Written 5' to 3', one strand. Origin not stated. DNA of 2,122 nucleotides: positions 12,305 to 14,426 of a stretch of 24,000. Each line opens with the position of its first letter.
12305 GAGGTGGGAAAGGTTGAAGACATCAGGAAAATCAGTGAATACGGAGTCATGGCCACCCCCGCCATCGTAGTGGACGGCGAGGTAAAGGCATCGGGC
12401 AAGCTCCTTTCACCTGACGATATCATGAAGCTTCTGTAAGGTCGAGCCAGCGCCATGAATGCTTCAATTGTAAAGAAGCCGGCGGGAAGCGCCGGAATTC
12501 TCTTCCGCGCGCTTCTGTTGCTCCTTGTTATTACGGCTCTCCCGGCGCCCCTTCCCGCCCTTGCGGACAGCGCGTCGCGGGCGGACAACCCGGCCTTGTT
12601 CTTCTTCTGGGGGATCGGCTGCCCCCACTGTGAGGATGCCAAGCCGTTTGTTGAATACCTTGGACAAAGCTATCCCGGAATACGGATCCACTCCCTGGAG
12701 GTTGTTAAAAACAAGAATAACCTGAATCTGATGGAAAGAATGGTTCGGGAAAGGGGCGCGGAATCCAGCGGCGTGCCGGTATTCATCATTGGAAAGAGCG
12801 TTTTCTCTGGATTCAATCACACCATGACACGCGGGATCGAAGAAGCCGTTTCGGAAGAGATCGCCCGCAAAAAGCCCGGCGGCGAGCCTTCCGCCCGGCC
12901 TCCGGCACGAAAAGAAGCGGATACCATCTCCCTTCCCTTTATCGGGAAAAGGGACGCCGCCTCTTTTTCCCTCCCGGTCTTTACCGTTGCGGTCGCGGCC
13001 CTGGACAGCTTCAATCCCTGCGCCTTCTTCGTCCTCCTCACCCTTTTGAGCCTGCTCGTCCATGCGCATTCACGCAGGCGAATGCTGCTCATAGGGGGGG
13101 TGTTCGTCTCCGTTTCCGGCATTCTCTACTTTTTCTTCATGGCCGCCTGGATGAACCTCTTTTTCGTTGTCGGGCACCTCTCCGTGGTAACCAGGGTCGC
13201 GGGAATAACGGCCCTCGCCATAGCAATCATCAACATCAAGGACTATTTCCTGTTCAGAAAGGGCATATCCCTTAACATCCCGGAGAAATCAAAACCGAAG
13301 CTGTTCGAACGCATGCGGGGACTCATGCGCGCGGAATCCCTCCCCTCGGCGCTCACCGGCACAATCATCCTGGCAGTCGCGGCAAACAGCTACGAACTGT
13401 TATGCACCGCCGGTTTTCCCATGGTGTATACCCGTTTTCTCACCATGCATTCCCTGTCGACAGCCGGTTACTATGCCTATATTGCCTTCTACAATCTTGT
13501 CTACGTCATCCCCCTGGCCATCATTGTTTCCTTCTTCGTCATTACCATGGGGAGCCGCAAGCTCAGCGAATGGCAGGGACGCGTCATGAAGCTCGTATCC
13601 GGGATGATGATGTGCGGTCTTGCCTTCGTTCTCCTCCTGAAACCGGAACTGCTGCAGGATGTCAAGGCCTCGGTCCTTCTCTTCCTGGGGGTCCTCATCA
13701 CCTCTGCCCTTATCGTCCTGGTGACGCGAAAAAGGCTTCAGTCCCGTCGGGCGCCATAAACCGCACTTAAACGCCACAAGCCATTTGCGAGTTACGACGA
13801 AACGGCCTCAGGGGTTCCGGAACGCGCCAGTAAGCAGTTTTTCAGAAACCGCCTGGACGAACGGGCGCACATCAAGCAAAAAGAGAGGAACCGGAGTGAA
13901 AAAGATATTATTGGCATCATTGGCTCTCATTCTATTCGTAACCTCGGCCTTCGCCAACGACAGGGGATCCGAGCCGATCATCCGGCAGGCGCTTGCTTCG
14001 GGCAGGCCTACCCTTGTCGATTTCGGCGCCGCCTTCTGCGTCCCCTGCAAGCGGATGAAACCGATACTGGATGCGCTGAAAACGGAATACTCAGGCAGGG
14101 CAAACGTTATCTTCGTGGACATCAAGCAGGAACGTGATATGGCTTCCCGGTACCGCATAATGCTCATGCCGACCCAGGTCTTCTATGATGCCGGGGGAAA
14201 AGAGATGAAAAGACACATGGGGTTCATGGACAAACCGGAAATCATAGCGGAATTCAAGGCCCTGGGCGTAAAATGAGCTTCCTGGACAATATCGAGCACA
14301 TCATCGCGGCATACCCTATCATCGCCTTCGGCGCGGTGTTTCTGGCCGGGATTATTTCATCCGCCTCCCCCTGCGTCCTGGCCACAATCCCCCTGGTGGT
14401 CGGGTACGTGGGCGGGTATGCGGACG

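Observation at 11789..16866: ArsR-headed seven-gene thiol-relay / permease / rhodanese cluster divergent from hgcAB: candidate undescribed Hg (or soft-metal) handling system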

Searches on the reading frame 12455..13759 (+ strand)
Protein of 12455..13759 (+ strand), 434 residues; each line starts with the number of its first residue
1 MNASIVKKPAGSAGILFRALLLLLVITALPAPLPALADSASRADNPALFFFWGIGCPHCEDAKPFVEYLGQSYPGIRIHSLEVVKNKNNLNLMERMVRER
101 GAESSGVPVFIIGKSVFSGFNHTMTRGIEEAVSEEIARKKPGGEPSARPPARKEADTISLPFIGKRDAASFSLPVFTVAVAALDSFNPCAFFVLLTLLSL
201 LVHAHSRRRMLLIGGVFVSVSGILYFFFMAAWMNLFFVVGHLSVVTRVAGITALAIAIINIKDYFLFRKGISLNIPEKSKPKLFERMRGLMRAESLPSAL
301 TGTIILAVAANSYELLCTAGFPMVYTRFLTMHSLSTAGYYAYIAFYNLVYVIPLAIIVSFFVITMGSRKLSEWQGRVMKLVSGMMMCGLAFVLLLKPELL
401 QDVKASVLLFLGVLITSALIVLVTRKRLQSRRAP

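Call 4: search_protein_families(library=pfam, proteins=[window:12455-13759:+], max_evalue=0.01)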
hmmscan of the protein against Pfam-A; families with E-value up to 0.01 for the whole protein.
window:12455-13759:+ (434 aa): 0 families

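Call 6: search_protein_families(library=ncbifam, proteins=[window:12455-13759:+], max_evalue=0.01)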
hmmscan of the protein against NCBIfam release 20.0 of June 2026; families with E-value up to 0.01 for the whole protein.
window:12455-13759:+ (434 aa): 1 family
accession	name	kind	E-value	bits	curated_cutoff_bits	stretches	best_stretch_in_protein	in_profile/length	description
TIGR02196.1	GlrX_YruB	hypoth_equivalog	2.2e-05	24.9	88.55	1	55-122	9-66/74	glutaredoxin-like protein, YruB-family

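Call 8: find_homologous_proteins(query=window:12455-13759:+)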
Query window:12455-13759:+ (434 aa): 5799 proteins with E <= 0.001 among 8000 candidates; the best 120 are listed.
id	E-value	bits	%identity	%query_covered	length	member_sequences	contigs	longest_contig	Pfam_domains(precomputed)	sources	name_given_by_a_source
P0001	2.9e-275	930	98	100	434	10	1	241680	-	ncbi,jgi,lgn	-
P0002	1.7e-229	780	83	100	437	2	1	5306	-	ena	-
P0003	3.5e-229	779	83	100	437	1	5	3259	-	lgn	-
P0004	3.2e-221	753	80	100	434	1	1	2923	-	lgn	-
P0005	6.0e-205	699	75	100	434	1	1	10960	-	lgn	-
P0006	3.7e-176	604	64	100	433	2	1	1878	-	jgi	jgi:glutaredoxin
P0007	9.7e-174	596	69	88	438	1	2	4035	-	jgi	jgi:thiol-disulfide isomerase/thioredoxin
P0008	9.9e-171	586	63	97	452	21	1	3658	-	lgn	-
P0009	1.8e-167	576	67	89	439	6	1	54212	-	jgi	jgi:thiol-disulfide isomerase/thioredoxin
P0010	1.4e-165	569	62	94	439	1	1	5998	PF01323.27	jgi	jgi:thiol-disulfide isomerase/thioredoxin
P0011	1.7e-164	566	65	95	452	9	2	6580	-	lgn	-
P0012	1.4e-162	559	65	89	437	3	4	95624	-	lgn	-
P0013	8.3e-156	537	59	91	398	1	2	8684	-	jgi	jgi:thiol-disulfide isomerase/thioredoxin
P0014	2.1e-155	536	60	91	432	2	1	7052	-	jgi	jgi:thiol-disulfide isomerase/thioredoxin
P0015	2.2e-150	519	62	83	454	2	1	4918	-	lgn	-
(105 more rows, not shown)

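Call 10: find_encoding_contigs(protein=P0001, flank=10000, max_places=4)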
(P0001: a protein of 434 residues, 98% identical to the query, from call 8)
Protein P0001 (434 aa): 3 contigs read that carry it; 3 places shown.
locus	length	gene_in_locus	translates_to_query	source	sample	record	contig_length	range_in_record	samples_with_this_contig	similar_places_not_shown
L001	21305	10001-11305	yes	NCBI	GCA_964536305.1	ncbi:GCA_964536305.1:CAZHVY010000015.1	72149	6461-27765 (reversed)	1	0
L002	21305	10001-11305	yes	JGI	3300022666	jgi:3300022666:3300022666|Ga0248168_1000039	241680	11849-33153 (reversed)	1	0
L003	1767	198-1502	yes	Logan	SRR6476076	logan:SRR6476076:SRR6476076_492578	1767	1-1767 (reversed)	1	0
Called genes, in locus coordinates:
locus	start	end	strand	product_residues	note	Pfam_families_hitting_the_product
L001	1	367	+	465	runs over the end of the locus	PF12390:Se-cys_synth_N, PF03841:SelA, PF01212:Beta_elim_lyase (faint), PF00266:Aminotran_5 (weak)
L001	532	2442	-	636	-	PF00009:GTP_EFTU, PF01926:MMR_HSR1 (weak), PF03144:GTP_EFTU_D2, PF25461:Beta-barrel_SelB, PF09106:WHD_2nd_SelB, PF09107:WHD_3rd_SelB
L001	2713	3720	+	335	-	PF03372:Exo_endo_phos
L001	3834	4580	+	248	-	-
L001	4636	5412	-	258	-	-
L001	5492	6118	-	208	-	PF04542:Sigma70_r2, PF08281:Sigma70_r4_2, PF04545:Sigma70_r4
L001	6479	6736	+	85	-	PF02627:CMD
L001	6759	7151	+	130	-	PF02627:CMD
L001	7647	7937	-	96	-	PF13183:Fer4_8 (faint), PF12837:Fer4_6 (weak), PF13237:Fer4_10, PF00037:Fer4, PF12838:Fer4_7, PF13187:Fer4_9, PF12797:Fer4_2 (weak), PF00037:Fer4, +6 more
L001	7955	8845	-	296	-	PF03599:CdhD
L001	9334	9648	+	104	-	PF01022:HTH_5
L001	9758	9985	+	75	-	PF13192:Thioredoxin_3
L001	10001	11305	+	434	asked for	-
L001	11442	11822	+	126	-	PF00085:Thioredoxin, PF13098:Thioredoxin_2, PF13905:Thioredoxin_8 (faint)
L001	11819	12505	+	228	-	PF02683:DsbD_TM, PF13386:DsbD_2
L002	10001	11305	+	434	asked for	-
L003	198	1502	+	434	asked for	-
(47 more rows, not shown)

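Call 13: find_related_loci(query=A1, collection=genome_contigs, flank=10000)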
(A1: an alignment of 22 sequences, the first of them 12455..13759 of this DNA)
Query A1 (434 aa) in genome_contigs; peptide patterns used: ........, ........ (x = any residue, [..] = any of these).
599 stretches matched a pattern (row limit reached: there are more); 577 encode a relative of the query (tblastn E <= 1e-3); the best 80 are kept; 80 distinct loci.
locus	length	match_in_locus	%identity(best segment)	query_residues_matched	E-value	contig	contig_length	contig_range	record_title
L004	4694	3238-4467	65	19-432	3e-179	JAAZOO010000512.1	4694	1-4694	MAG: Geobacteraceae bacterium isolate AS27yjCOA_7 181518_AS27, whole genome shotgun sequence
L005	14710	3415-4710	63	1-429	2e-173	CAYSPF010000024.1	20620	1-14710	MAG TPA_asm: uncultured Geobacter sp. isolate binchicken_co257_142 genome assembly, contig: NODE_2945_length_20620_cov_6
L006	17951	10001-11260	63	10-433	3e-165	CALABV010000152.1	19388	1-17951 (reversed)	MAG TPA_asm: uncultured Geobacter sp. isolate SRR3330211_bin.149_CONCOCT_v1.1_MAG genome assembly, contig: ERZ724082.217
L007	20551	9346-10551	55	34-430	2e-155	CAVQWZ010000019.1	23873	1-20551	MAG: uncultured delta proteobacterium isolate MFD05684.bin.1.120 genome assembly, contig: contig_72005, whole genome sho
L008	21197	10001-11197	58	34-430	3e-141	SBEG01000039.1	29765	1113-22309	MAG: Deltaproteobacteria bacterium isolate 311FN.001 NODE_131_length_29765_cov_47.8205_ID_3083355, whole genome shotgun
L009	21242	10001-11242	50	21-426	6e-138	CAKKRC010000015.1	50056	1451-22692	Nitrospiria bacterium isolate Hainich-H41-bin277-1 genome assembly, contig: H41-bin277_1_Hain_H41_02um_R3_330_length_500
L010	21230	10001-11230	53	17-425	2e-135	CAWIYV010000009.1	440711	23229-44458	MAG: Nitrospirota bacterium isolate MFD05942.bin.1.431 genome assembly, contig: contig_31489, whole genome shotgun seque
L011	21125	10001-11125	57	21-406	7e-134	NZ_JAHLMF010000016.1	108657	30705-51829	Geomonas diazotrophica strain Red69 scaffold16, whole genome shotgun sequence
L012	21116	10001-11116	58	48-406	2e-133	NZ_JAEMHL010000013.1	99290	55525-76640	Geomonas anaerohicana strain Red421 NODE_13_length_99290_cov_180.334180, whole genome shotgun sequence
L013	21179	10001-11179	55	41-433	4e-133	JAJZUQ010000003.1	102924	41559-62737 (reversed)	MAG: Deltaproteobacteria bacterium isolate SKS4.bin43 NODE_293_length_102924_cov_2.226038, whole genome shotgun sequence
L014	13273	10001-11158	54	39-429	5e-132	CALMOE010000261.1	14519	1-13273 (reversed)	MAG TPA_asm: uncultured Geobacter sp. isolate SRR5215466_bin.132_CONCOCT_v1.1_MAG genome assembly, contig: ERZ781361.929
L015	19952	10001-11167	54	7-406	9e-132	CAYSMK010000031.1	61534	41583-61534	MAG TPA_asm: uncultured Geobacter sp. isolate binchicken_co269_58 genome assembly, contig: NODE_421_length_61534_cov_232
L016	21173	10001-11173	56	40-433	1e-131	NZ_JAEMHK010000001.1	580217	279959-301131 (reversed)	Geomonas propionica strain Red259 NODE_1_length_580217_cov_206.810287, whole genome shotgun sequence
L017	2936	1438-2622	50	38-425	2e-135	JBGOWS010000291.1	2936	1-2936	MAG: Thermodesulfovibrionia bacterium isolate OBJ_0618_130150_87 k141_6393727_length_2936_cov_7.0000, whole genome shotg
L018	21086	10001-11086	58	43-406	5e-129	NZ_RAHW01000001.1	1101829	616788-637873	Geomonas oryzae strain S43 contig1, whole genome shotgun sequence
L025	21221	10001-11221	55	19-434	3e-126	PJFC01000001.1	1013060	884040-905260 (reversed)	MAG: Geobacter sp. isolate H2geo H2geo_contig_1, whole genome shotgun sequence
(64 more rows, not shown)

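Call 20: search_protein_families(library=pfam, proteins=[L008:11404-13008:-, L008:13429-13998:-, L008:15473-15871:+, L008:15825-16220:+, L008:16407-18587:+, L008:9204-9704:-, L008:6963-9050:-, L025:11860-12819:+], max_evalue=0.01)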
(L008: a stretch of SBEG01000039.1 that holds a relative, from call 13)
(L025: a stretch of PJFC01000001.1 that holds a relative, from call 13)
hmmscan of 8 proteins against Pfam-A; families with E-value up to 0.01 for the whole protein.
L008:11404-13008:- (534 aa): 14 families
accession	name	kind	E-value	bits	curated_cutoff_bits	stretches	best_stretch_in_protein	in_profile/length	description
PF25516.1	PTPase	-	1.3e-19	70.3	27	1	380-457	1-79/79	Phosphotyrosine protein phosphatase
PF19568.5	Spore_III_AA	-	1.6e-12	47.6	27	1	125-273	122-276/306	Sporulation stage III, protein AA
PF01424.28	R3H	-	2.7e-10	40.6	26.8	1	474-528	5-60/60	R3H domain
PF03266.21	NTPase_1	-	2.4e-05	24.7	23.9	0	147-171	2-26/168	NTPase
PF00004.35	AAA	-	8.4e-05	23.5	21.2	1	147-236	1-71/131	ATPase family associated with various cellular activities (AAA)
PF13604.12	AAA_30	-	0.00011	22.5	27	1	136-241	9-107/191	AAA domain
PF13479.12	AAA_24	-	0.00054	20.3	27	1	144-243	2-85/195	AAA domain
PF13191.12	AAA_16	-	0.00064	20.7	32.6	1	134-174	9-52/167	AAA ATPase domain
PF13401.12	AAA_22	-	0.00085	20.1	27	0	143-206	4-64/130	AAA domain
PF25199.1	nSTAND_NTPase5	-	0.00088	19.5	34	1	142-186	39-83/145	Novel STAND NTPase 5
PF20720.3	nSTAND3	-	0.0011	19.2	27.2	1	138-185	11-57/155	Novel STAND NTPase 3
PF13238.12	AAA_18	-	0.0012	19.8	29.4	1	148-243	2-92/128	AAA domain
PF01656.29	CbiA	-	0.0035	17.7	25.4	0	154-501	9-118/125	CobQ/CobB/MinD/ParA nucleotide binding domain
PF07728.20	AAA_5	-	0.0073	16.7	22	0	146-180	1-32/139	AAA domain (dynein-related subfamily)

L008:13429-13998:- (189 aa): 0 families

L008:15473-15871:+ (132 aa): 0 families

L008:15825-16220:+ (131 aa): 0 families

L008:16407-18587:+ (726 aa): 3 families
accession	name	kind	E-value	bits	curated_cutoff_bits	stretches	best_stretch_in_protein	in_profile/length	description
PF00128.31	Alpha-amylase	-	3.6e-23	83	22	2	191-300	15-94/446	Alpha amylase, catalytic domain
PF02922.24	CBM_48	-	2.1e-11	44.4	22.4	1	41-133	1-83/83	Carbohydrate-binding module 48 (Isoamylase N-terminal domain)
PF21156.3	ISOA1-3_C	-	7.1e-09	36.3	27.3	1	619-692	1-70/106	Isoamylase 1-3, C-terminal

L008:9204-9704:- (166 aa): 1 family
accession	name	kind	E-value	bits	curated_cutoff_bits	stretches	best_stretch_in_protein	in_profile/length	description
PF01584.24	CheW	-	6.8e-39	133.1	23.5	1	20-156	2-136/138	CheW-like domain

L008:6963-9050:- (695 aa): 2 families
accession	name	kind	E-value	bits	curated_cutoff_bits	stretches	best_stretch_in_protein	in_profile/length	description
PF02540.23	NAD_synthase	-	9.3e-24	84.3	21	1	363-537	5-167/242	NAD synthase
PF00795.27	CN_hydrolase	-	6.4e-13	49.1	23.2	1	34-295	9-252/256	Carbon-nitrogen hydrolase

L025:11860-12819:+ (319 aa): 1 family
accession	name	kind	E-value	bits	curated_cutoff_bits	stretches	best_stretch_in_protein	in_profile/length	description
PF03773.19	ArsP_1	-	2.4e-83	280.1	32.3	1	25-316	1-293/294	Predicted permease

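Call 49: search_solved_structures(query=A1, max_evalue=1)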
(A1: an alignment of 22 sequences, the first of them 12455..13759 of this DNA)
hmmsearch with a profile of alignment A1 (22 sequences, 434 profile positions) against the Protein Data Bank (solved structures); distinct sequences matched with E-value up to 1: 82 (the best 60 are shown).
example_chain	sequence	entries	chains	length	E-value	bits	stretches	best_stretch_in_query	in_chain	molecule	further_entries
3c71_A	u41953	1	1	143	0.00037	22.3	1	45-92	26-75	Thiol-disulfide oxidoreductase resA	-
1ego_A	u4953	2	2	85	0.0012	20.5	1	52-126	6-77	GLUTAREDOXIN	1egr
3hz8_A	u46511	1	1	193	0.0016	20.2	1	40-105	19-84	Thiol:disulfide interchange protein DsbA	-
3erw_A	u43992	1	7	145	0.002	19.9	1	26-101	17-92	Sporulation thiol-disulfide oxidoreductase A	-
2l6c_A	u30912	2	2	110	0.0021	19.8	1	46-84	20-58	Thioredoxin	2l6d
3ic4_A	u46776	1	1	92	0.0022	19.7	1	55-129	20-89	Glutaredoxin (Grx-1)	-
8xyw_A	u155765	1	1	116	0.0026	19.5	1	28-84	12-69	De novo designed Trx-3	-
1fo5_A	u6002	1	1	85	0.0032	19.2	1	47-90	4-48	THIOREDOXIN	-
2b5x_A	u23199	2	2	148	0.0036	19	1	40-118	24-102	YkuV protein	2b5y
4gxz_A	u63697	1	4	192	0.0044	18.7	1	42-79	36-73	Suppression of copper sensitivity protein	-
3dvw_A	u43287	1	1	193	0.0045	18.7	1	40-105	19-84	Thiol:disulfide interchange protein DsbA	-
3a3t_A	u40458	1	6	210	0.0055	18.4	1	40-105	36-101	Thiol:disulfide interchange protein DsbA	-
3c73_A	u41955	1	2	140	0.0082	17.8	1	45-92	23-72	Thiol-disulfide oxidoreductase resA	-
4rqr_A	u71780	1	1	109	0.012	17.2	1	49-127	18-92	Glutaredoxin-1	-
1jhb_A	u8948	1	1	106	0.013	17.2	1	50-128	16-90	GLUTAREDOXIN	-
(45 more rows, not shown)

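Call 60: predict_structure(alignment_id=A1)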
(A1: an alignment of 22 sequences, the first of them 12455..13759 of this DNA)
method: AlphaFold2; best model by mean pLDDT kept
length: 434 residues; sequences in the alignment: 22
mean_pLDDT: 73.3   pTM: 0.50
mean pLDDT of the five models: 73.3, 73.1, 70.2, 69.4, 66.9
residues with pLDDT >= 90: 71; 70-90: 213; 50-70: 100; < 50: 50
segments of 3 or more residues with pLDDT < 50: 1-11, 29-43, 141-154, 270-275
pLDDT, mean of each block of 10 residues (from residue 1): 43 66 66 31 73 93 94 92 93 92 87 92 91 83 41 50 61 79 72 65 72 84 83 73 74 79 66 50 59 65 77 71 68 77 84 81 68 75 78 77 75 87 77 49
secondary structure, 60 per line:
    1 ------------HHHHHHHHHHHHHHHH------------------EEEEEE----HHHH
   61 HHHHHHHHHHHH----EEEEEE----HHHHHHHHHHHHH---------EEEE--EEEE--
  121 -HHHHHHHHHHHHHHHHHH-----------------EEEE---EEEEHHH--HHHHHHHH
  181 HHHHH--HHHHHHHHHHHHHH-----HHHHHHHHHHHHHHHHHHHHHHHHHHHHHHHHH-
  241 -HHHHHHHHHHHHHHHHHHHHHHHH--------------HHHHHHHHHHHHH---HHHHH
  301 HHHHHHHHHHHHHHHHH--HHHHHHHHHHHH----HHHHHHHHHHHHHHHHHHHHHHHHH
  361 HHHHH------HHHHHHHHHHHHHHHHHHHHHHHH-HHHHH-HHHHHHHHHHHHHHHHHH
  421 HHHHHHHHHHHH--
elements in order: H13-28 E47-52 H57-72 E77-82 H87-99 E109-112 E115-118 H122-139 E157-160 E164-167 H173-185 H188-201 H207-239 H242-265 H280-292 H296-317 H320-331 H336-365 H372-395 H397-401 H403-432

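Call 63: fold_search(model_id=the predicted structure, library=pdb)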
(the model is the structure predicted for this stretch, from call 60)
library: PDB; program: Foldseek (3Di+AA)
matches with E <= 10: 716; with E <= 0.001: 0
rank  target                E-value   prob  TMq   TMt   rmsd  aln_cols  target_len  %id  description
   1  2oe3_B                1.5e-03  1.00  0.16  0.61   2.8        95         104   19  Crystal Structure of Mitochondrial Thioredoxin 3 from Saccharomyces cerevisiae (oxidized form) (released 2008-01-08)
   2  6ibl_A                2.1e-03  0.96  0.18  0.20  18.4       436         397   10  ACTIVATED TURKEY BETA1 ADRENOCEPTOR WITH BOUND AGONIST FORMOTEROL AND NANOBODY Nb80 (released 2019-01-09)
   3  2e0q                  5.3e-03  1.00  0.17  0.66   2.8        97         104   20  Crystal structure of K53E thioredoxin from Sulfolobus tokodaii strain7 (released 2007-10-02)
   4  4knd_A                8.7e-03  1.00  0.18  0.69   2.5       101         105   19  Thioredoxin from Anaeromyxobacter dehalogenans. (released 2013-05-22)
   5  3f3q                  1.0e-02  1.00  0.16  0.58   4.7       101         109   19  Crystal structure of the oxidised form of thioredoxin 1 from saccharomyces cerevisiae (released 2009-10-20)
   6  2gzy_MODEL_1_A        1.1e-02  1.00  0.17  0.63   3.1        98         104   19  solution structures of the reduced form of thioredoxin from Bacillus subtilis (released 2007-02-13)
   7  4kca_A                1.2e-02  1.00  0.17  0.12   7.0       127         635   17  Crystal Structure of Endo-1,5-alpha-L-arabinanase from a Bovine Ruminal Metagenomic Library (released 2014-02-05)
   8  6ibl_B                1.3e-02  0.77  0.17  0.19  17.5       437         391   10  ACTIVATED TURKEY BETA1 ADRENOCEPTOR WITH BOUND AGONIST FORMOTEROL AND NANOBODY Nb80 (released 2019-01-09)
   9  7bzk_B                1.3e-02  1.00  0.16  0.61   3.5        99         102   16  Crystal structure of ferredoxin: thioredoxin reductase and thioredoxin y1 complex (released 2020-10-14)
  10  2bto_T                1.4e-02  1.00  0.17  0.65   2.7        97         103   18  Structure of BtubA from Prosthecobacter dejongeii (released 2005-06-23)
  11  2o85                  1.4e-02  1.00  0.18  0.68   5.8       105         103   23  S. Aureus thioredoxin P31T mutant (released 2007-07-24)
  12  2l57_MODEL_1_A        1.5e-02  1.00  0.18  0.56   4.6       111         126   17  Solution Structure of an Uncharacterized Thioredoin-like Protein from Clostridium perfringens (released 2010-11-17)
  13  6esx_B                1.6e-02  1.00  0.17  0.59   5.5       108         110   18  Caulobacter crescentus Trx1 (released 2018-01-31)
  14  4kca_B                1.6e-02  1.00  0.18  0.13   8.7       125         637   18  Crystal Structure of Endo-1,5-alpha-L-arabinanase from a Bovine Ruminal Metagenomic Library (released 2014-02-05)
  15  7c3f_I                1.6e-02  1.00  0.16  0.60   3.3        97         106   23  Crystal structure of ferredoxin: thioredoxin reductase and thioredoxin m2 complex (released 2020-10-14)
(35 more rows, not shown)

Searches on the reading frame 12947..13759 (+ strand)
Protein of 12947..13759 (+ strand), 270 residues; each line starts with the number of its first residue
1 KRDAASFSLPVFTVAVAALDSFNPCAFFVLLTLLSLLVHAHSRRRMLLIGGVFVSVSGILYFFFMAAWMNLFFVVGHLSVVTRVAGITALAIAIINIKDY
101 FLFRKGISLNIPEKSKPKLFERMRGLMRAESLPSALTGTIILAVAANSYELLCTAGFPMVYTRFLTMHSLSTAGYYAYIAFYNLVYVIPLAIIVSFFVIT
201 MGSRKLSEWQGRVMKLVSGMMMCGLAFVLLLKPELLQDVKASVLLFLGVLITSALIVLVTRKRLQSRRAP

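Call 48: search_protein_families(library=pfam, proteins=[window:12947-13759:+], max_evalue=10)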
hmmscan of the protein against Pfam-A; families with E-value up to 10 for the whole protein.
window:12947-13759:+ (270 aa): 0 families

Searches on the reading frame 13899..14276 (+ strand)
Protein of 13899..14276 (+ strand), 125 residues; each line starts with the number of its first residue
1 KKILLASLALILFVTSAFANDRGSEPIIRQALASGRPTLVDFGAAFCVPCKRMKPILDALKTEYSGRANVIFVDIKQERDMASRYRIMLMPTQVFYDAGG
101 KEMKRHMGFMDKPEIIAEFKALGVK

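Call 4: search_protein_families(library=pfam, proteins=[window:13899-14276:+], max_evalue=0.01)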
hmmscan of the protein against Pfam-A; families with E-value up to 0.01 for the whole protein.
window:13899-14276:+ (125 aa): 5 families
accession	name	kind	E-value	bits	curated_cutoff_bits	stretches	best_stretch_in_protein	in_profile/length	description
PF00085.26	Thioredoxin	-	4.1e-16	59.3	23.5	1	33-118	15-100/103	Thioredoxin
PF13098.12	Thioredoxin_2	-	1.5e-09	38.5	27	1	33-117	3-102/104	Thioredoxin-like domain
PF13905.12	Thioredoxin_8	-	1.5e-05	25.6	27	1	35-115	1-85/94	Thioredoxin-like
PF13899.12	Thioredoxin_7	-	0.00014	22.4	27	1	29-97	11-82/83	Thioredoxin-like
PF00578.27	AhpC-TSA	-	0.0029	18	26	1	30-113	21-104/124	AhpC/TSA family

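Call 6: search_protein_families(library=ncbifam, proteins=[window:13899-14276:+], max_evalue=0.01)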
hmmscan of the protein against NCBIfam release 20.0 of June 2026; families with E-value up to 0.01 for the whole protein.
window:13899-14276:+ (125 aa): 14 families
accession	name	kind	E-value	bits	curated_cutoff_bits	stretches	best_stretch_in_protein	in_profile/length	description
TIGR01068.1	thioredoxin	equivalog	5.5e-19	68.2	96.8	1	31-119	9-97/101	thioredoxin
NF008229.0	PRK10996.1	equivalog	2.3e-12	46.9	125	1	28-99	45-116/141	thioredoxin TrxC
NF006898.0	PRK09381.1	equivalog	1.2e-11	44.9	138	1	37-101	23-87/109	thioredoxin TrxA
NF047697.1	ThioredTrxAClost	equivalog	1.4e-10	41.3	140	1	35-102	17-84/105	thioredoxin TrxA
TIGR01126.1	pdi_dom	equivalog_domain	9.9e-09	35.4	107.2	1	34-115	13-97/105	protein disulfide-isomerase domain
NF045694.1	seleno_TsoB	exception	2.9e-08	32.3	805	1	16-110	455-559/572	rhodanese/DsbD fusion-like selenoprotein TsoB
NF001419.0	PRK00293.1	subfamily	6.2e-07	28.4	330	1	28-120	470-570/574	protein-disulfide reductase DsbD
NF002854.0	PRK03147.1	subfamily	3.4e-06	27.1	170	0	34-76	61-104/176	thiol-disulfide oxidoreductase ResA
TIGR01130.1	ER_PDI_fam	subfamily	4e-06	26.7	344.25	1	35-102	363-430/476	protein disulfide-isomerase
NF047696.1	ThlDiSintTplARhiz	equivalog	5.9e-06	26.2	230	1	16-78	80-141/219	thiol:disulfide interchange protein TlpA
NF041202.1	StoA_CxxC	exception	9.7e-06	25.5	210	0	33-75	50-92/163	endospore biogenesis thiol-disulfide oxidoreductase StoA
TIGR00385.1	dsbE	subfamily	8.9e-05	22.1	123.15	1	24-85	51-110/173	DsbE family thiol:disulfide interchange protein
TIGR00411.1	redox_disulf_1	equivalog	0.0032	17.5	92.75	1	42-96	6-60/82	MJ0307 family thioredoxin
NF043050.1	DisulfRedDsbH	equivalog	0.0055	16.8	190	0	76-109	115-147/166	disulfide reductase DsbH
